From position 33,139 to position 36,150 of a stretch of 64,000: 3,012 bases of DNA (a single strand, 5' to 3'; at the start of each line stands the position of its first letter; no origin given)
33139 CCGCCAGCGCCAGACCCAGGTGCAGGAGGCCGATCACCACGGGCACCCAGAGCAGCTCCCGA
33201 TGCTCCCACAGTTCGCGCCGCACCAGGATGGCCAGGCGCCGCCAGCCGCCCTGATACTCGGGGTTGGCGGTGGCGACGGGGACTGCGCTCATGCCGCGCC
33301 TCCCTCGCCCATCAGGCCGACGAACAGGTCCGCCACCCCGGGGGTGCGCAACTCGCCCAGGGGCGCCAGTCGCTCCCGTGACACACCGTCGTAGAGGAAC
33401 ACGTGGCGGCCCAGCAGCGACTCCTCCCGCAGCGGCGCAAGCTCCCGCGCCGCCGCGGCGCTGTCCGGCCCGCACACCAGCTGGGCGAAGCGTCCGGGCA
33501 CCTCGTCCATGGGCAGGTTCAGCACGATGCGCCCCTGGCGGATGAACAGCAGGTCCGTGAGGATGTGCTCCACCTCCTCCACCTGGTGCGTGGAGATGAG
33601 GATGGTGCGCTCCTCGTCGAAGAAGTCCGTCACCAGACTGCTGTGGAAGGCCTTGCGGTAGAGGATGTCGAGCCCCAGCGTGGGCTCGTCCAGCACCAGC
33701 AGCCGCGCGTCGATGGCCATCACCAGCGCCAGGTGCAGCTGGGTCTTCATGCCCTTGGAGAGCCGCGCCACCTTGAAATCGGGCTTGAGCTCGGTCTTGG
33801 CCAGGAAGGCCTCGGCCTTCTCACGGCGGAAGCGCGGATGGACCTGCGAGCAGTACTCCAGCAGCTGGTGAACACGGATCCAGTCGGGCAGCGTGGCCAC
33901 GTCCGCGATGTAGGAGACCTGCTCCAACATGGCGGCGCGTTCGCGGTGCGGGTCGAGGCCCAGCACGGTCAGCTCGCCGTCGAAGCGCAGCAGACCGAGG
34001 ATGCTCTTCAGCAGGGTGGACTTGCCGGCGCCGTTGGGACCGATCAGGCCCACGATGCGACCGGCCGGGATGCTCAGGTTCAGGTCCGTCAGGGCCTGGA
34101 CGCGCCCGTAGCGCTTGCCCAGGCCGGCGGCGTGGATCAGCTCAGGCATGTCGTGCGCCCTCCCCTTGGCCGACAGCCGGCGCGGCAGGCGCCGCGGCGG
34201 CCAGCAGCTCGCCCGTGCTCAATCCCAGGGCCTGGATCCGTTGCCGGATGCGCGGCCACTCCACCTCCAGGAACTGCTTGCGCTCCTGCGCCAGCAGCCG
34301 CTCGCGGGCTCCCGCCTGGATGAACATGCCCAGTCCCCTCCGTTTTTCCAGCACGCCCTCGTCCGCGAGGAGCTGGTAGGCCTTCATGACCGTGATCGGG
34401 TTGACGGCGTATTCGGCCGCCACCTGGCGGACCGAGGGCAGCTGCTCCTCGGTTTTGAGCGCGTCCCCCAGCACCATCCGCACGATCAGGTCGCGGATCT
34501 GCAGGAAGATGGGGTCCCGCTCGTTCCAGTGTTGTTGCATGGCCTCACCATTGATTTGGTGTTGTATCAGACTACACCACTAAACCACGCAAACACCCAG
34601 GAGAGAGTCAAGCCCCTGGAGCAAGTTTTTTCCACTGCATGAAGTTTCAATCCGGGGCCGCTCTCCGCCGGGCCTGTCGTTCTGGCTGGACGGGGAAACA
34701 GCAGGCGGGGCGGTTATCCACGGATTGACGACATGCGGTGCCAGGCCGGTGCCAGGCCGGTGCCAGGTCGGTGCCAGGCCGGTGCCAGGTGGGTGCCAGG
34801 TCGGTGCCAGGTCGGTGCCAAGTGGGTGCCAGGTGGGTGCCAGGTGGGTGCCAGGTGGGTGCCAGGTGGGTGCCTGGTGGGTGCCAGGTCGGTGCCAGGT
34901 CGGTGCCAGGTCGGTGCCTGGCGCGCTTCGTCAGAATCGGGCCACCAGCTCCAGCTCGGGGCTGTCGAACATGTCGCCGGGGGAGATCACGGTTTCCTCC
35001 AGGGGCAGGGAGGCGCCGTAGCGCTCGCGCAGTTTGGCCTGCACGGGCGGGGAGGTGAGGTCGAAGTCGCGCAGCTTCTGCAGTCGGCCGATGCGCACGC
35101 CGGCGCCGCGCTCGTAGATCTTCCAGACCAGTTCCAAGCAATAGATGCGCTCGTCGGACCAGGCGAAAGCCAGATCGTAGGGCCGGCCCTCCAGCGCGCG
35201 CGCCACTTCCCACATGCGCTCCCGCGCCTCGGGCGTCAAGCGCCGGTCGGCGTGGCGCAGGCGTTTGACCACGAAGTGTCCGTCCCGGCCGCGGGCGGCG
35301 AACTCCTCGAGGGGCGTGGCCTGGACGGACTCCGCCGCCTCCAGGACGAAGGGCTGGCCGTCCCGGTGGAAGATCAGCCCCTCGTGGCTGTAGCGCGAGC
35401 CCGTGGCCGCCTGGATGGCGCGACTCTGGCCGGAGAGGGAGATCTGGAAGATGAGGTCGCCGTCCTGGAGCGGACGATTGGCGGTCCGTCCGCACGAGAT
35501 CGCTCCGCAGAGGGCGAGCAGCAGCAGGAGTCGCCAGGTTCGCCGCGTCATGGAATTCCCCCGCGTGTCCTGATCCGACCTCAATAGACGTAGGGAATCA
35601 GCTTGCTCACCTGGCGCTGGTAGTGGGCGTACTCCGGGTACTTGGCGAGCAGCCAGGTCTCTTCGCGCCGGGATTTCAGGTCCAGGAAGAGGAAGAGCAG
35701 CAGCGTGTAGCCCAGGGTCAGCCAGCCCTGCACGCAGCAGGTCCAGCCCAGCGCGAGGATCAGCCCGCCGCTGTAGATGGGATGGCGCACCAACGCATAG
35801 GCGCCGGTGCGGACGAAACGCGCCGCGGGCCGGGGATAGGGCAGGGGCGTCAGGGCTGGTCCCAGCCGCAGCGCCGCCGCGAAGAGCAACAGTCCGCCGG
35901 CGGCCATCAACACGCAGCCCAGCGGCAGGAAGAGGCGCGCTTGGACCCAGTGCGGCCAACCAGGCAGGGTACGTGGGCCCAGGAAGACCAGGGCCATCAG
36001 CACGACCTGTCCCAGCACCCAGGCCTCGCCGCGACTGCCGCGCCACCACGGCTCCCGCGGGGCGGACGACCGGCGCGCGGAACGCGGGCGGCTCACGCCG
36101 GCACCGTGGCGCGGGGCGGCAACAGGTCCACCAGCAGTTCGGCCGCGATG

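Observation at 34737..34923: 17-copy 11-bp tandem repeat (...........) between the YiiX-like gene and the GntR-ABC operon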

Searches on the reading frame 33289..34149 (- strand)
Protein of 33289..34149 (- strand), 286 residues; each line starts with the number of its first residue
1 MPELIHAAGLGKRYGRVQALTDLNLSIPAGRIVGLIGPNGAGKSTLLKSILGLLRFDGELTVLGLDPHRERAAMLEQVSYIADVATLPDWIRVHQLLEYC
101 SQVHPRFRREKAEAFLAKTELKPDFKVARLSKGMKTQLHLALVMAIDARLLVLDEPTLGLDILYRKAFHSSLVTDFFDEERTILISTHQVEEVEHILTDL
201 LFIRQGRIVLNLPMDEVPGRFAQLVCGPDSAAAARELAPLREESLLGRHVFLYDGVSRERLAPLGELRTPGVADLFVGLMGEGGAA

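Call 7: search_protein_families(library=pfam, proteins=[window:33289-34149:-])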
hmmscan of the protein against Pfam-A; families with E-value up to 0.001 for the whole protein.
window:33289-34149:- (286 aa): 4 families
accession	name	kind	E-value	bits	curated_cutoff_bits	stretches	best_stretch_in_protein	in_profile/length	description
PF00005.33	ABC_tran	-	4.3e-23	82.9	25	1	20-157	1-136/137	ABC transporter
PF13304.12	AAA_21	-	1.4e-11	45.5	27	2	32-60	1-26/304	AAA domain, putative AbiEii toxin, Type IV TA system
PF02463.25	SMC_N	-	5.7e-06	26.4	40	0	31-51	25-45/220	RecF/RecN/SMC N terminal domain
PF13191.12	AAA_16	-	0.00029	21.8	32.6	1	18-154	10-139/167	AAA ATPase domain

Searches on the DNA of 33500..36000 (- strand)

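Call 6: search_rna_families(source=window, start=33500, end=36000, threshold=evalue, max_evalue=1)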
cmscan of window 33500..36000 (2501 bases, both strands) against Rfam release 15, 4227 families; matches with E-value up to 1: 1.
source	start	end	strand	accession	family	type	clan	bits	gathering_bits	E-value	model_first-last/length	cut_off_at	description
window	35863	35906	-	RF00223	IRES_Bip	Cis-reg; IRES;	-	13.5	40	0.3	1-263/263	no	bip internal ribosome entry site (IRES)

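Call 83: search_dna_similar(query=window:34541-34735:-, collection=plasmids, mode=distant, max_rows=10)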
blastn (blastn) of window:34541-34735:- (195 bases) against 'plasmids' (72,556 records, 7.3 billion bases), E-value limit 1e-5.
No match.

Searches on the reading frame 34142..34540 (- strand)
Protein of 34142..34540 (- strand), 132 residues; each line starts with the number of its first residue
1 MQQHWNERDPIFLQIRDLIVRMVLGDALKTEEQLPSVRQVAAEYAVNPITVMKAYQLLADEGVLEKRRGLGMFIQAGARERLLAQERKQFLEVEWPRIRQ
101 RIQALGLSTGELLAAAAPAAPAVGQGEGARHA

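Call 7: search_protein_families(library=pfam, proteins=[window:34142-34540:-])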
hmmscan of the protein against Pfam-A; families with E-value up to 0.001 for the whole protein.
window:34142-34540:- (132 aa): 1 family
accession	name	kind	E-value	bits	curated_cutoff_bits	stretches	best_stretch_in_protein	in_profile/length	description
PF00392.27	GntR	-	1.3e-13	50.9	27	1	14-74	4-64/64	Bacterial regulatory proteins, gntR family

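Call 9: find_encoding_contigs(protein=window:34142-34540:-, flank=6000, max_places=10)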
Protein window:34142-34540:- (132 aa): 1 contig read that carries it; 1 place shown.
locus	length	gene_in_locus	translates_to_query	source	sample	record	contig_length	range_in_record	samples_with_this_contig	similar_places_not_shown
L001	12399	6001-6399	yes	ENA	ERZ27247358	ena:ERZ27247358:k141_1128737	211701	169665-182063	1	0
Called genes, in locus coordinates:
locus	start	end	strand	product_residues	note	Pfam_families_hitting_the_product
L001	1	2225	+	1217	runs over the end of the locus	PF00580:UvrD-helicase, PF13245:AAA_19 (faint), PF00580:UvrD-helicase, PF13361:UvrD_C, PF13538:UvrD_C_2 (faint), PF12705:PDDEXK_1 (weak)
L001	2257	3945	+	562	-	PF21185:RecD_N, PF13086:AAA_11 (faint), PF13245:AAA_19, PF13401:AAA_22, PF13604:AAA_30, PF05127:NAT10_TcmA_helicase (weak), PF01443:Viral_helicase1 (weak), PF13538:UvrD_C_2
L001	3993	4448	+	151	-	PF09719:C_GCAxxG_C_C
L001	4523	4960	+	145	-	PF02544:Steroid_dh (weak), PF04191:PEMT, PF04140:ICMT (weak)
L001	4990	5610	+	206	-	PF05708:Peptidase_C92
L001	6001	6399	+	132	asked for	PF00392:GntR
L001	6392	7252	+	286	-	PF00005:ABC_tran, PF02463:SMC_N (faint), PF13304:AAA_21 (faint)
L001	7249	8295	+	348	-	-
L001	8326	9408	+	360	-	-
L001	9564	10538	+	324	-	-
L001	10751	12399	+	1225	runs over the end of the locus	-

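Call 35: find_homologous_proteins(query=window:34142-34540:-, max_evalue=1e-10)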
Query window:34142-34540:- (132 aa): 362 proteins with E <= 1e-10 among 576 candidates; the best 120 are listed.
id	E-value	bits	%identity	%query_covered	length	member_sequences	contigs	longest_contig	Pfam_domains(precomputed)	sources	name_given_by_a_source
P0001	1.1e-77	276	100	100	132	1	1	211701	PF00392.28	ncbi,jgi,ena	ncbi:MAG: GntR family transcriptional regulator [Candidatus Delongbacteria bacterium]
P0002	1.1e-71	257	92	100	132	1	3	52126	PF00392.28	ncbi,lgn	-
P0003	7.0e-71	254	92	100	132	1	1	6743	PF00392.28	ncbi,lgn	-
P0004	4.1e-59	216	81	100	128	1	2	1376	PF00392.28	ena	-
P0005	4.3e-59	216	81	100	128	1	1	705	PF00392.28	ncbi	-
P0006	7.7e-57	209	80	100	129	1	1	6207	PF00392.28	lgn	-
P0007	5.5e-55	203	74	100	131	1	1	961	PF00392.28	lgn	-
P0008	4.1e-54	200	77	86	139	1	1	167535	PF00392.28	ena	-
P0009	5.9e-51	190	72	99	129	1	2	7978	PF00392.28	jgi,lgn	-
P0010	1.0e-49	186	71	95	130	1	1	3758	PF00392.28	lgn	-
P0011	1.2e-49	185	74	89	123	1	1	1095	PF00392.28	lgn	-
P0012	1.6e-49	185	77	87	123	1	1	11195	PF00392.28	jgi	-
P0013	3.0e-49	184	74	89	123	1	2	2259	PF00392.28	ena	-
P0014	3.3e-49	184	76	87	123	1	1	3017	PF00392.28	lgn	-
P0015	9.9e-49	183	74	89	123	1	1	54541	PF00392.28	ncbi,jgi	jgi:GntR family transcriptional regulator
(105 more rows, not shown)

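Call 36: find_encoding_contigs(protein=P0002, flank=3000, max_places=5)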
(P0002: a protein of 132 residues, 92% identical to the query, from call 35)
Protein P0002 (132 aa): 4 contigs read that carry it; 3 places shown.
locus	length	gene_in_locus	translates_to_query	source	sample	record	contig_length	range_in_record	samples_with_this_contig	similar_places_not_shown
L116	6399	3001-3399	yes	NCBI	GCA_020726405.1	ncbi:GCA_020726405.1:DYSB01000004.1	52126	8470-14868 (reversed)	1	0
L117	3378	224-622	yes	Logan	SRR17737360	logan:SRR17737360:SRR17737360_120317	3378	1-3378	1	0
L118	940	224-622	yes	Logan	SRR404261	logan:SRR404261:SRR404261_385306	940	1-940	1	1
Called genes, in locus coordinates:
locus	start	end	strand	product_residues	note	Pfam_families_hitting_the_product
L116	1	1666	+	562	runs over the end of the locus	PF21185:RecD_N, PF13086:AAA_11 (faint), PF13245:AAA_19, PF13401:AAA_22 (weak), PF13604:AAA_30, PF05127:NAT10_TcmA_helicase, PF01443:Viral_helicase1 (weak), PF13538:UvrD_C_2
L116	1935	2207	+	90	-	PF09719:C_GCAxxG_C_C (weak)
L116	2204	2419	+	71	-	-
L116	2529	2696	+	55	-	-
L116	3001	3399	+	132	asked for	PF00392:GntR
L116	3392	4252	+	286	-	PF00005:ABC_tran, PF02463:SMC_N (faint), PF13304:AAA_21 (weak)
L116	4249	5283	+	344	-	-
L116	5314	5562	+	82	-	-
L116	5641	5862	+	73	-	-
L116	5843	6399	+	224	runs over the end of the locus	-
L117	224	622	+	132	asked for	PF00392:GntR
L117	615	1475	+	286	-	PF00005:ABC_tran, PF02463:SMC_N (faint), PF13304:AAA_21 (weak)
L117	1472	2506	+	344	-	-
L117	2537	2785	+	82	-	-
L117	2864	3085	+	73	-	-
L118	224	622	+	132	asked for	PF00392:GntR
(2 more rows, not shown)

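Call 37: find_encoding_contigs(protein=P0003, flank=3000, max_places=3)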
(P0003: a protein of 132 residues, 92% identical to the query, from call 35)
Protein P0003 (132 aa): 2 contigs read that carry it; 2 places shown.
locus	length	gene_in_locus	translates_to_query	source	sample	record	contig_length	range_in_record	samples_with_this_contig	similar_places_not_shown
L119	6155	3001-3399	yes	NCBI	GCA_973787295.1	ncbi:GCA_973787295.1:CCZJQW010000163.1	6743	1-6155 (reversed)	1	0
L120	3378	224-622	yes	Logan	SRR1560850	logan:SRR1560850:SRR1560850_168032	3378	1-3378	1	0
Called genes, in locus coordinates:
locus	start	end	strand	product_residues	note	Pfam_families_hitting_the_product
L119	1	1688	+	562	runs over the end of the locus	PF21185:RecD_N, PF13086:AAA_11 (faint), PF13245:AAA_19, PF13401:AAA_22 (weak), PF13604:AAA_30, PF05127:NAT10_TcmA_helicase, PF01443:Viral_helicase1 (weak), PF13538:UvrD_C_2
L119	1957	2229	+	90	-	PF09719:C_GCAxxG_C_C (weak)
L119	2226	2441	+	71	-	-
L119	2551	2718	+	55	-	-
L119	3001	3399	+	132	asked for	PF00392:GntR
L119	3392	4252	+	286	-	PF00005:ABC_tran, PF02463:SMC_N (faint), PF13304:AAA_21 (weak)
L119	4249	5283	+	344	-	-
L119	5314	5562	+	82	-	-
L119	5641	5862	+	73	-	-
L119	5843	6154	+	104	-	?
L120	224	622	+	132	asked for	PF00392:GntR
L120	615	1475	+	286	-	PF00005:ABC_tran, PF02463:SMC_N (faint), PF13304:AAA_21 (weak)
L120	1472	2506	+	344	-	-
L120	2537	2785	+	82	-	-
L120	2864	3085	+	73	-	-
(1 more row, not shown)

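Call 38: find_encoding_contigs(protein=P0008, flank=3000, max_places=3)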
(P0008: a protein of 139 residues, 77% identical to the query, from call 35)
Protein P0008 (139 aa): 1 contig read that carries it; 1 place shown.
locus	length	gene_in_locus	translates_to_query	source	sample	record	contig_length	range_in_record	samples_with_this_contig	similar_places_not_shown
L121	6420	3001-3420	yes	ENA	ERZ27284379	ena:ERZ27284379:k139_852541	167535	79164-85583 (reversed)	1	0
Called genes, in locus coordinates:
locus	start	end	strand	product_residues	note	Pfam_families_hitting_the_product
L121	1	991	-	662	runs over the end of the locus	PF00361:Proton_antipo_M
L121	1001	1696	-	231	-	PF12728:HTH_17, PF13384:HTH_23 (faint), PF00359:PTS_EIIA_2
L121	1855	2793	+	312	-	PF00034:Cytochrom_C (weak), PF13442:Cytochrome_CBB3 (faint)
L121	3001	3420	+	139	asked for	PF00392:GntR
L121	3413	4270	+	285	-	PF02463:SMC_N (faint), PF00005:ABC_tran, PF13304:AAA_21 (faint)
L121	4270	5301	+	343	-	-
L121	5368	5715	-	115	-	PF25212:HVO_A0114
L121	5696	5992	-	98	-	PF20126:TumE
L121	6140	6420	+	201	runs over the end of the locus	PF13635:DUF4143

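Call 49: find_encoding_contigs(protein=P0006, flank=3000, max_places=3)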
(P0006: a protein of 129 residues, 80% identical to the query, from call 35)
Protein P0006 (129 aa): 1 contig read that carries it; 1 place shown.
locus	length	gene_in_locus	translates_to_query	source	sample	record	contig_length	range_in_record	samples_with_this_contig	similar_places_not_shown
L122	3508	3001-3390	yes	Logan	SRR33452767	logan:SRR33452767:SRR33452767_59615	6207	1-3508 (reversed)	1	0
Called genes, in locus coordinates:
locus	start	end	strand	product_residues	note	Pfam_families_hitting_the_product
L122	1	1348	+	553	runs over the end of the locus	PF21185:RecD_N, PF13086:AAA_11 (faint), PF13245:AAA_19, PF13401:AAA_22 (weak), PF13604:AAA_30, PF01443:Viral_helicase1 (faint), PF05127:NAT10_TcmA_helicase (weak), PF13538:UvrD_C_2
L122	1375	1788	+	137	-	PF08818:DUF1801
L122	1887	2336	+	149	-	PF09719:C_GCAxxG_C_C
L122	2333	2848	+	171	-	PF04140:ICMT (weak), PF04191:PEMT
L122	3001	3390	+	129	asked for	PF00392:GntR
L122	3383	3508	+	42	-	?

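Call 50: find_encoding_contigs(protein=P0015, flank=3000, max_places=3)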
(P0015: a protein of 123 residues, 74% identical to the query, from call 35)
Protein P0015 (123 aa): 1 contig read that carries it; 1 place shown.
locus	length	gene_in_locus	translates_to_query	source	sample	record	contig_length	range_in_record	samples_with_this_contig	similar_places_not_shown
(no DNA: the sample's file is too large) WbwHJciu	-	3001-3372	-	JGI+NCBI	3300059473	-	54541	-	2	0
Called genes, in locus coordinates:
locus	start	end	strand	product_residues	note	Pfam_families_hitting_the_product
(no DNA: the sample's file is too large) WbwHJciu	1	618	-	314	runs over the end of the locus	PF02541:Ppx-GppA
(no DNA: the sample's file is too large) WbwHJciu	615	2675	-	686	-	PF13089:PP_kinase_N, PF02503:PP_kinase, PF17941:PP_kinase_C_1, PF13091:PLDc_2, PF13090:PP_kinase_C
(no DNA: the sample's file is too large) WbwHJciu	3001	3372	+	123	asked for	PF00392:GntR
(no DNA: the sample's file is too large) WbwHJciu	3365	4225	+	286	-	PF02463:SMC_N (faint), PF00005:ABC_tran, PF13304:AAA_21 (weak)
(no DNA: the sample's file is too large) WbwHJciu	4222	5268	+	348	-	-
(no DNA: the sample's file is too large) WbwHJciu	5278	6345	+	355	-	-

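Call 51: find_encoding_contigs(protein=P0012, flank=3000, max_places=3)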
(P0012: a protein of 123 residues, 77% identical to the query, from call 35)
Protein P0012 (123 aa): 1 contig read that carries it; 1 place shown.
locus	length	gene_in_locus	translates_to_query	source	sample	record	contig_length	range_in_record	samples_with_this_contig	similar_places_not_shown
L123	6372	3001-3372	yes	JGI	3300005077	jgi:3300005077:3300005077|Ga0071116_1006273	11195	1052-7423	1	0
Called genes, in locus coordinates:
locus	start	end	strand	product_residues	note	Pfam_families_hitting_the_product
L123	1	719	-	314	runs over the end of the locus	PF02541:Ppx-GppA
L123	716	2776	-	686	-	PF13089:PP_kinase_N, PF02503:PP_kinase, PF17941:PP_kinase_C_1, PF13091:PLDc_2 (weak), PF13090:PP_kinase_C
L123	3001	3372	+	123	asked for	PF00392:GntR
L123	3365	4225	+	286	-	PF00005:ABC_tran, PF02463:SMC_N (faint), PF13304:AAA_21 (weak)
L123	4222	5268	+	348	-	-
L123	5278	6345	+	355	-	-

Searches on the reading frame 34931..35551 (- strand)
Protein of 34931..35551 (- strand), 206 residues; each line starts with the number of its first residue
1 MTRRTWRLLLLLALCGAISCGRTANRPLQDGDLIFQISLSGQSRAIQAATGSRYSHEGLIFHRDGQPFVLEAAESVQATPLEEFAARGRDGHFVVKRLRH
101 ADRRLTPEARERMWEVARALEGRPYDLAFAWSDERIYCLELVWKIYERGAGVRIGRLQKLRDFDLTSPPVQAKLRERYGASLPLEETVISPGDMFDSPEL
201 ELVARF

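Call 7: search_protein_families(library=pfam, proteins=[window:34931-35500:-])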
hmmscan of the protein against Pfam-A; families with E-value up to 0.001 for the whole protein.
window:34931-35500:- (189 aa): 1 family
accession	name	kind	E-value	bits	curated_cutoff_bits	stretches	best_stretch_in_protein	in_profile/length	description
PF05708.18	Peptidase_C92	-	5.9e-30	104.9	27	1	11-186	2-165/166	Permuted papain-like amidase enzyme, YaeF/YiiX, C92 family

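Call 10: find_encoding_contigs(protein=window:34931-35551:-, flank=6000, max_places=10)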
Protein window:34931-35551:- (206 aa): 2 contigs read that carry it; 2 places shown.
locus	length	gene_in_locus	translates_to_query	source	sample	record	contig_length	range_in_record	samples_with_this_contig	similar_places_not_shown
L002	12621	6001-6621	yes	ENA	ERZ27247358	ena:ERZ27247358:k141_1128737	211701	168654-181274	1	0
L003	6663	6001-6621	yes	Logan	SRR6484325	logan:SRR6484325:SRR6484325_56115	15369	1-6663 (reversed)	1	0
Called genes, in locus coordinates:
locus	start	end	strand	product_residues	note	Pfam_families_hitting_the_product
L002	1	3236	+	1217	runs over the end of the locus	PF00580:UvrD-helicase, PF13245:AAA_19 (faint), PF00580:UvrD-helicase, PF13361:UvrD_C, PF13538:UvrD_C_2 (faint), PF12705:PDDEXK_1 (weak)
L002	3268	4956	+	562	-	PF21185:RecD_N, PF13086:AAA_11 (faint), PF13245:AAA_19, PF13401:AAA_22, PF13604:AAA_30, PF05127:NAT10_TcmA_helicase (weak), PF01443:Viral_helicase1 (weak), PF13538:UvrD_C_2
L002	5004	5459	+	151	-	PF09719:C_GCAxxG_C_C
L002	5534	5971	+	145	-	PF02544:Steroid_dh (weak), PF04191:PEMT, PF04140:ICMT (weak)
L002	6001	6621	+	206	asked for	PF05708:Peptidase_C92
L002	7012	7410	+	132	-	PF00392:GntR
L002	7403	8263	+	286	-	PF00005:ABC_tran, PF02463:SMC_N (faint), PF13304:AAA_21 (faint)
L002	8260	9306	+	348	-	-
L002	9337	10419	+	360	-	-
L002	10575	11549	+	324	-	-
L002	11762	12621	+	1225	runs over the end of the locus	-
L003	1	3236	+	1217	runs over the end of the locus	PF00580:UvrD-helicase, PF13245:AAA_19 (faint), PF00580:UvrD-helicase, PF13361:UvrD_C, PF13538:UvrD_C_2 (faint), PF12705:PDDEXK_1 (weak)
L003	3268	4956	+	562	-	PF21185:RecD_N, PF13086:AAA_11 (faint), PF13245:AAA_19, PF13401:AAA_22, PF13604:AAA_30, PF05127:NAT10_TcmA_helicase (weak), PF01443:Viral_helicase1 (weak), PF13538:UvrD_C_2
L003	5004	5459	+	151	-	PF09719:C_GCAxxG_C_C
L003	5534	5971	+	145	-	PF02544:Steroid_dh (weak), PF04191:PEMT, PF04140:ICMT (weak)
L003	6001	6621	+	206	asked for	PF05708:Peptidase_C92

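Call 13: find_related_loci(query=window:34931-35551:-, collection=genome_contigs, flank=6000)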
Query window:34931-35551:- (206 aa) in genome_contigs; peptide patterns used: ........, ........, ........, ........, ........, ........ (x = any residue, [..] = any of these).
187 stretches matched a pattern; 36 encode a relative of the query (tblastn E <= 1e-3); 36 distinct loci.
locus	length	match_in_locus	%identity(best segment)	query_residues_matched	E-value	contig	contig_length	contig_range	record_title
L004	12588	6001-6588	58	9-204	1e-74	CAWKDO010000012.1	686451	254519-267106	MAG: uncultured delta proteobacterium isolate MFD03899.bin.2.34 genome assembly, contig: contig_8350, whole genome shotg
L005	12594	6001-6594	53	6-203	2e-73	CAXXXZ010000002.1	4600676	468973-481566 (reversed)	MAG: Desulfobacterales bacterium isolate 1cb28d9f-b7ae-4855-b640-1d7976c098a6 genome assembly, contig: contig_2, whole g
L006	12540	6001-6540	62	26-205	1e-71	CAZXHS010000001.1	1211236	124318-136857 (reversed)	MAG TPA_asm: uncultured Desulfobulbus sp. isolate SRP220891_co1_493 genome assembly, contig: NODE_1_length_1211236_cov_1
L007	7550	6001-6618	57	4-205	7e-70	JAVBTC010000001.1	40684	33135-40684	MAG: Rhodocyclaceae bacterium isolate EPI_MAG_00240 c_000002046658, whole genome shotgun sequence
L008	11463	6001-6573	57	8-200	5e-69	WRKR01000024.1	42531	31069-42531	MAG: Cystobacterineae bacterium isolate Th196P3bin117 Ga0099364_10001246, whole genome shotgun sequence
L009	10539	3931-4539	56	3-205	3e-68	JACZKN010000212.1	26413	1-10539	MAG: Candidatus Krumholzibacteriia bacterium isolate MAG46 bacteria_3_contig_530916, whole genome shotgun sequence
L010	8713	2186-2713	60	20-195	2e-67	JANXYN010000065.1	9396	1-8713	MAG: Geobacteraceae bacterium isolate GL140_3_metabat_43 GL140_3_k141_2133133, whole genome shotgun sequence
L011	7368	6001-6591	50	8-205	1e-64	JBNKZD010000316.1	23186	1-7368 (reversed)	MAG: Chitinispirillaceae bacterium isolate D1.bin.5.orig k141_371159, whole genome shotgun sequence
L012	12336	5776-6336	56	19-206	5e-64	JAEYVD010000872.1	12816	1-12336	MAG: Proteobacteria bacterium isolate OH_CBlB_192 k127_1664977, whole genome shotgun sequence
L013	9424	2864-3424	57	19-206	9e-64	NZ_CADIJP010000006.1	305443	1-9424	Achromobacter mucicolens strain LMG 26685 isolate LMG 26685, whole genome shotgun sequence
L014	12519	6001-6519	59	28-203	9e-64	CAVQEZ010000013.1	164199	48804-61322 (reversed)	MAG: uncultured proteobacterium isolate MFD09206.bin.2.185 genome assembly, contig: contig_3208, whole genome shotgun se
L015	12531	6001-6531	60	28-204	3e-63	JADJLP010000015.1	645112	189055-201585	MAG: Candidatus Ideonella esbjergensis isolate EsbW_18-Q3-R4-48_BAT3C.207 tig01101955-10-6446150, whole genome shotgun s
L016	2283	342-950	54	3-205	3e-64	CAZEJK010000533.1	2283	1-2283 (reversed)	MAG TPA_asm: uncultured Thermoanaerobaculia bacterium isolate SRP332253_co1_73 genome assembly, contig: NODE_70335_lengt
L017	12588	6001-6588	52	8-203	2e-62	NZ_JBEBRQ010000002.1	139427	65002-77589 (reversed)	MAG: Castellaniella defragrans isolate T2.bin.121 NODE_255_length_139427_cov_15.634898, whole genome shotgun sequence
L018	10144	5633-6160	52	28-203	2e-62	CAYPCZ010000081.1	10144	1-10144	MAG TPA_asm: uncultured Flavobacterium sp. isolate SRP220891_co3_126 genome assembly, contig: NODE_10768_length_10144_co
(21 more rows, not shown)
